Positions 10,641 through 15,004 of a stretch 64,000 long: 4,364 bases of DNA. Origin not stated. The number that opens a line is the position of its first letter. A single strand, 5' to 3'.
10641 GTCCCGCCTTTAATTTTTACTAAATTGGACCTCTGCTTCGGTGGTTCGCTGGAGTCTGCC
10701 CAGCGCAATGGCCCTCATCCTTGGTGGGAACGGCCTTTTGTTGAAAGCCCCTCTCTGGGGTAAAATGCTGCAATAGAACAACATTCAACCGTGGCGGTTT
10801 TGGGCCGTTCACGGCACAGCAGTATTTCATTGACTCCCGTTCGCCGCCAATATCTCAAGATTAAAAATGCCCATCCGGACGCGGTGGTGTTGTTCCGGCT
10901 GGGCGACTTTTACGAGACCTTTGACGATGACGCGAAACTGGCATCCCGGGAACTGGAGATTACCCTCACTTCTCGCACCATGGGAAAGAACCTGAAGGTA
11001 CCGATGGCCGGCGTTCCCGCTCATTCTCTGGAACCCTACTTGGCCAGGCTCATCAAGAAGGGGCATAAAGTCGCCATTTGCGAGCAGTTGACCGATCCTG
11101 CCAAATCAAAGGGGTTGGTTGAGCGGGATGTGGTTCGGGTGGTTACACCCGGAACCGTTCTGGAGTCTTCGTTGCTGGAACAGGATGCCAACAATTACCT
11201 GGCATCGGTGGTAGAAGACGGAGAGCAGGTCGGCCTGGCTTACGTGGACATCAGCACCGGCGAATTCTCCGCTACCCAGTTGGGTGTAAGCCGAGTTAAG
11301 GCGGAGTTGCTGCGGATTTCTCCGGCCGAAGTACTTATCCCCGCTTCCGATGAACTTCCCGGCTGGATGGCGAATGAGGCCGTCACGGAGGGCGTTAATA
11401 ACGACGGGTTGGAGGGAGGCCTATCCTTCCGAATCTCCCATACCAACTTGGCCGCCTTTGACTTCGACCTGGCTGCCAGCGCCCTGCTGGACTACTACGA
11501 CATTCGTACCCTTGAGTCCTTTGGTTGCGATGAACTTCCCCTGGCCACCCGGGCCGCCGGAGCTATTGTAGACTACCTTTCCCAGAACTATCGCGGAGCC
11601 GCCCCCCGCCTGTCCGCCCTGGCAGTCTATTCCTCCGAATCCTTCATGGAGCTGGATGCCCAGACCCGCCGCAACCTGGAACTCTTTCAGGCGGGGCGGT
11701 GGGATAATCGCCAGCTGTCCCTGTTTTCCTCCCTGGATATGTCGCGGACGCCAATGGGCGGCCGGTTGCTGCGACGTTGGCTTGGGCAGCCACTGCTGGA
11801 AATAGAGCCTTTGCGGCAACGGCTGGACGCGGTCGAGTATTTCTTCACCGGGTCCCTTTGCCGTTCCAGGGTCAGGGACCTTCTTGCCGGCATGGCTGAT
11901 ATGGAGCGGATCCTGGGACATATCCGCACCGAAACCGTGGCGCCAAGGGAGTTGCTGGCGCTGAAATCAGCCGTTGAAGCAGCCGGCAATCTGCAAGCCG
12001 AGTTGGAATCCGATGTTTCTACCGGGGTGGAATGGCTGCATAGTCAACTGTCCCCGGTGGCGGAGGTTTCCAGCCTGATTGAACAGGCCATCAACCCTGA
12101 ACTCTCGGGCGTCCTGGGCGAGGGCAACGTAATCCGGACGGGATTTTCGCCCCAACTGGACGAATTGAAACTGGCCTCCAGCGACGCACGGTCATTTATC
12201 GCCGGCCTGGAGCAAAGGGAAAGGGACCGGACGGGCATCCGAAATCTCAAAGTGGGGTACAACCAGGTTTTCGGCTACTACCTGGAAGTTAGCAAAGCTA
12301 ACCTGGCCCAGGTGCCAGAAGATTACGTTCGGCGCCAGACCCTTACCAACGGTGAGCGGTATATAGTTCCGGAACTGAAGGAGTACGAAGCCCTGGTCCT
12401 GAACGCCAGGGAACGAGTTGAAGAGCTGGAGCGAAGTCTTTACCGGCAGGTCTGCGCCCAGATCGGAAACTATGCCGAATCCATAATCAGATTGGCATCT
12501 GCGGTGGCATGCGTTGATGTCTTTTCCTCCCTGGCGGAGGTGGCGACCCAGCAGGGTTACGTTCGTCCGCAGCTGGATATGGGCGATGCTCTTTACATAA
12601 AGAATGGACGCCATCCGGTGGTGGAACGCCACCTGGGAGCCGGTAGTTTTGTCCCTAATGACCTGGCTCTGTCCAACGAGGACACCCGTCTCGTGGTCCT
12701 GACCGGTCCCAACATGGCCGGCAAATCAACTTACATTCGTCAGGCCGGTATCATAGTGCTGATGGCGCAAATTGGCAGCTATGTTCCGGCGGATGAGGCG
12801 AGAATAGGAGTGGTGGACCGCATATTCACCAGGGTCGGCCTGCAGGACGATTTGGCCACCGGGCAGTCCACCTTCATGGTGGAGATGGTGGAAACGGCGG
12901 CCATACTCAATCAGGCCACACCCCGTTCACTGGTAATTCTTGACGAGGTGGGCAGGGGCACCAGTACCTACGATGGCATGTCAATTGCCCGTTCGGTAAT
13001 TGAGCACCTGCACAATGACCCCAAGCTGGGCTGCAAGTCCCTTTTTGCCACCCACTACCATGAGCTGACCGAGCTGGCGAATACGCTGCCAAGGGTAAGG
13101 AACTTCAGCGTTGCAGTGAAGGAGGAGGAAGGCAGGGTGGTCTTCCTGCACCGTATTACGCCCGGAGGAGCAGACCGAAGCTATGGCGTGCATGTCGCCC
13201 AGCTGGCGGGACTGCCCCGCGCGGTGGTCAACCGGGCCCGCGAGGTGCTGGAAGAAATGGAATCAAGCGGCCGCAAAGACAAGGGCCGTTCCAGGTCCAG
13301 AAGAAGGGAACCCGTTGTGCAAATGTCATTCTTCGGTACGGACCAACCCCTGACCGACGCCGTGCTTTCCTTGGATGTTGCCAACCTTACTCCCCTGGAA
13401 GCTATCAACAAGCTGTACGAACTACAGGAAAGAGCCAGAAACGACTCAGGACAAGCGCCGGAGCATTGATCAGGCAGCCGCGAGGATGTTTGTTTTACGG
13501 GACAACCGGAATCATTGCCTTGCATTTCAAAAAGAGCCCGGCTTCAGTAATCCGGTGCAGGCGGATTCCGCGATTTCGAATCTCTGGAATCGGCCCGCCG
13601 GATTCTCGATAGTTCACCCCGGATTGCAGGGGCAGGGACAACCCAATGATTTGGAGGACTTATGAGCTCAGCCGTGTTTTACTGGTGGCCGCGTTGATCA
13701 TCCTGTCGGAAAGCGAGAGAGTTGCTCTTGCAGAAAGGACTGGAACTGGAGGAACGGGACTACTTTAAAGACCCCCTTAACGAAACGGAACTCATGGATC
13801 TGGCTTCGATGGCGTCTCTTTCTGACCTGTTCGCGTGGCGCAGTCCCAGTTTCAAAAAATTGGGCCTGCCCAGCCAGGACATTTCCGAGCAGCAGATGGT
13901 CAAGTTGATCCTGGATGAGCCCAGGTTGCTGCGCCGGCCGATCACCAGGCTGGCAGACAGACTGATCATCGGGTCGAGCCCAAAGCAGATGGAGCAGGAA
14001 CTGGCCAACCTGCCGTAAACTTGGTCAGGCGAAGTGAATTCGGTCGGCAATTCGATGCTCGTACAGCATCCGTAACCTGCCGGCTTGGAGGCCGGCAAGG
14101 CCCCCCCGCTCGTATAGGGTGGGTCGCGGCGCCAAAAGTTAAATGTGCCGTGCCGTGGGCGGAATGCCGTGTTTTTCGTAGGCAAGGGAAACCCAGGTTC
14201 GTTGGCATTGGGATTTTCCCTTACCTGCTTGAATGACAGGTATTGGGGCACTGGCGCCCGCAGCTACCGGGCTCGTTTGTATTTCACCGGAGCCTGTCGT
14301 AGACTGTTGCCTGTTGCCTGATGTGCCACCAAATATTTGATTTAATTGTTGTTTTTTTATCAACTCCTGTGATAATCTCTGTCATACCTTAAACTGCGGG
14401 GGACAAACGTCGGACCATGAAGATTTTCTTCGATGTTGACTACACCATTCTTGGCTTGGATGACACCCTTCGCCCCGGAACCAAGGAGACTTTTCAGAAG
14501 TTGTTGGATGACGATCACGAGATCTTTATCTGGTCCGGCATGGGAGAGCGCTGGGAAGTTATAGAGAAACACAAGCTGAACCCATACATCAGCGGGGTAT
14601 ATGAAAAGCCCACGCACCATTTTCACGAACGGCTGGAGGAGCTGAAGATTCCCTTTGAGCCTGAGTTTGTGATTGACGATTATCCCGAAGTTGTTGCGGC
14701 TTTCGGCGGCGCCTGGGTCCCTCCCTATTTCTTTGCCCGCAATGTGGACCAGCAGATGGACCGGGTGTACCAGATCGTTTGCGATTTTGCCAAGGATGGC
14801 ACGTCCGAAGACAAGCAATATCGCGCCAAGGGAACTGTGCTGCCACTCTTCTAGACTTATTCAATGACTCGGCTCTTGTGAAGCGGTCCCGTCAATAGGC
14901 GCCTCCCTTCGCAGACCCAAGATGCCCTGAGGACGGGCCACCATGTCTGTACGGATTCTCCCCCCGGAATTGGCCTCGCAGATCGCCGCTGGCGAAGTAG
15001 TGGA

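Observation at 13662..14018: Second recoded gene: ArsC/Spx-family protein with a U-S-S-C active site between mutS and mutL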

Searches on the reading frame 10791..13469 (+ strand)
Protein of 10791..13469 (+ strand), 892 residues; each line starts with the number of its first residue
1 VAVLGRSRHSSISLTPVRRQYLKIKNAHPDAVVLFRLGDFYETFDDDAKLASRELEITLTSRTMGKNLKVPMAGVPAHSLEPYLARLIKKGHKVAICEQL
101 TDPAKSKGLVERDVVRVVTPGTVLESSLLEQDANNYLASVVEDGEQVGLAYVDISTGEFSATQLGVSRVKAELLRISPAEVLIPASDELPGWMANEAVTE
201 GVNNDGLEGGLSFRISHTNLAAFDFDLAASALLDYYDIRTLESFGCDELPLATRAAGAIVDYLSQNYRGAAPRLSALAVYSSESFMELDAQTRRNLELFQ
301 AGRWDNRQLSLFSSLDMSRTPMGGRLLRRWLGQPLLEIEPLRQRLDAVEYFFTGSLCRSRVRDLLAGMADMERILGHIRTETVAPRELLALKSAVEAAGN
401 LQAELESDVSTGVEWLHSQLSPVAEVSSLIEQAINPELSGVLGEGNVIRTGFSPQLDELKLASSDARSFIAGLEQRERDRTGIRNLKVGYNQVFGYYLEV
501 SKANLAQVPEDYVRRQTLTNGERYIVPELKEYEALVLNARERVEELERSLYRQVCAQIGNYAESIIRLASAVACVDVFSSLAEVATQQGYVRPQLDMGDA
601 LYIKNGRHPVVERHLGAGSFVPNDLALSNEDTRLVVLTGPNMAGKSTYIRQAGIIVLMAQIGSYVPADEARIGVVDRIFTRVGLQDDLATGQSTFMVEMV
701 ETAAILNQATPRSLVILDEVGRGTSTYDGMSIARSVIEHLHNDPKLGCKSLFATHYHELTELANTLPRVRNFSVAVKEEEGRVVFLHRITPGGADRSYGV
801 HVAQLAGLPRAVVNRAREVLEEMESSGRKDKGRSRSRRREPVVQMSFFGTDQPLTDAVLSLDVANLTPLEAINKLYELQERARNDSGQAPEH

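Call 4: search_protein_families(library=pfam, proteins=[window:10791-13469:+], max_evalue=0.01)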
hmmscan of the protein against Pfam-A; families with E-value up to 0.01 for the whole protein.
window:10791-13469:+ (892 aa): 6 families
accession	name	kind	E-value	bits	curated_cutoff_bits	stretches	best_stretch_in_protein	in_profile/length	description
PF00488.27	MutS_V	-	3.5e-85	285.2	30.2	1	636-824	2-188/188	MutS domain V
PF01624.25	MutS_I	-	4.1e-43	146.6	20.6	1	15-126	1-112/113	MutS domain I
PF05192.23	MutS_III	-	1.5e-42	146.6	34.1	1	291-582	1-194/194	MutS domain III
PF05190.23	MutS_IV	-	1.6e-29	102.5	22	1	451-542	1-92/92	MutS family domain IV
PF05188.22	MutS_II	-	1.7e-21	77.5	25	1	135-266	1-124/133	MutS domain II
PF13514.12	AAA_27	-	0.0087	16.1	22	0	618-650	12-44/206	AAA domain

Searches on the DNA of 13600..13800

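Call 51: search_rna_families(source=window, start=13600, end=13800, threshold=evalue, max_evalue=10)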
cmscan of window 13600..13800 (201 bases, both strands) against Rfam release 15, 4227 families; matches with E-value up to 10: 0.
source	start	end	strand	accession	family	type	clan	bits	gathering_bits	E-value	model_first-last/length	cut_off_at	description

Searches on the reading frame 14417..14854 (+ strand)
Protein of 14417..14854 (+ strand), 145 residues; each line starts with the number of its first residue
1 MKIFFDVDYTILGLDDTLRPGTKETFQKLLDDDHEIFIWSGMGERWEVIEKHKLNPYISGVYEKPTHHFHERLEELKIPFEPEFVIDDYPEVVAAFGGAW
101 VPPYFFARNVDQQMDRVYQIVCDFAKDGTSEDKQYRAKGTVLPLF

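Call 4: search_protein_families(library=pfam, proteins=[window:14417-14854:+], max_evalue=0.01)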
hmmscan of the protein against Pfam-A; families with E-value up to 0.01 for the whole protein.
window:14417-14854:+ (145 aa): 1 family
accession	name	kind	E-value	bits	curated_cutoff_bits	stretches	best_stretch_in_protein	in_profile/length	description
PF08282.18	Hydrolase_3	-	0.0045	17.2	20.9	1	3-41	1-39/255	haloacid dehalogenase-like hydrolase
